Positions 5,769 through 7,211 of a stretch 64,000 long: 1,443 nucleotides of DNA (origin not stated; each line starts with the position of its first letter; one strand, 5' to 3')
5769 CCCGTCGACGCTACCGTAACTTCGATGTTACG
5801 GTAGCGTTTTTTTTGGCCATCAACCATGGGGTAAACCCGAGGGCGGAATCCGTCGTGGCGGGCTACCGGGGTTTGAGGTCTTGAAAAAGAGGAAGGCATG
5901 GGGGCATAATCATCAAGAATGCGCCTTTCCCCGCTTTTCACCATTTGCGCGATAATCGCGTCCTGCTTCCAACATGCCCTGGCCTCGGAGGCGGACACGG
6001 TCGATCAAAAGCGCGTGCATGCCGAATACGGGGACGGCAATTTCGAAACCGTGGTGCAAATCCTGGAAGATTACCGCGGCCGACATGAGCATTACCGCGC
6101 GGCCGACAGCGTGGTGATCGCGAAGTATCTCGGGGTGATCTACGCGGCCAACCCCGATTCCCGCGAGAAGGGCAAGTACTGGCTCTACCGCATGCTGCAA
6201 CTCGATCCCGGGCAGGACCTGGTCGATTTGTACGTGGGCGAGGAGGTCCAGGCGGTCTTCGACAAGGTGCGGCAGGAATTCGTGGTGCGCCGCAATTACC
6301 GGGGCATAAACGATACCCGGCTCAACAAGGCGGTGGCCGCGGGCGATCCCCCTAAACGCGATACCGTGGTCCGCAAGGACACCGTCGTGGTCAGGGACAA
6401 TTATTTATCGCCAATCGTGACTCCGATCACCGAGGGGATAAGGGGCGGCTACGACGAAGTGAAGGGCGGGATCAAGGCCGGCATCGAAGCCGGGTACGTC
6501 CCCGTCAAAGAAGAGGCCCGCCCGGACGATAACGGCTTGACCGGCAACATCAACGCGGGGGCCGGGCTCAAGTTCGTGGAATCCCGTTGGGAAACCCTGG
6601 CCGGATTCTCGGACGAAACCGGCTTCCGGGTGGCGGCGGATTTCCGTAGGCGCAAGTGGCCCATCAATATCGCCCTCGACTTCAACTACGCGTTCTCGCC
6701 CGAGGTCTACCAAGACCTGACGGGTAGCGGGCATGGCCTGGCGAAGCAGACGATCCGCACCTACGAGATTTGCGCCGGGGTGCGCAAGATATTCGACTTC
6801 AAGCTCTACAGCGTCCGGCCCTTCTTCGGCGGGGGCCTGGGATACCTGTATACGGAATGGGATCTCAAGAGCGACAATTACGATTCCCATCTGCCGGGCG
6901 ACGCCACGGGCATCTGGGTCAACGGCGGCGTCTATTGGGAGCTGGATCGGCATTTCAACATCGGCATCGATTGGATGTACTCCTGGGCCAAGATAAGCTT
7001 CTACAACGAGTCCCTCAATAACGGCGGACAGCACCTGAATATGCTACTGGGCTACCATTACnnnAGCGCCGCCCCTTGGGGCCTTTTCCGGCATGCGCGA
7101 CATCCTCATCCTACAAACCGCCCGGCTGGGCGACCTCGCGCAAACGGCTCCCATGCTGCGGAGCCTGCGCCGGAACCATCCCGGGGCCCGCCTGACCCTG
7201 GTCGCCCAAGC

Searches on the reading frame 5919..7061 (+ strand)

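Call 45: search_protein_families(library=pfam, proteins=[window:5919-7061:+], max_evalue=0.001)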
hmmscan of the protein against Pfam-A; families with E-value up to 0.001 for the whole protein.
window:5919-7061:+ (381 aa): 1 family
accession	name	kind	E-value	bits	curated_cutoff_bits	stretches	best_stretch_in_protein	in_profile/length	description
PF13505.12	OMP_b-brl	-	2.6e-05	24.9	28.7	1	210-367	21-163/175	Outer membrane protein beta-barrel domain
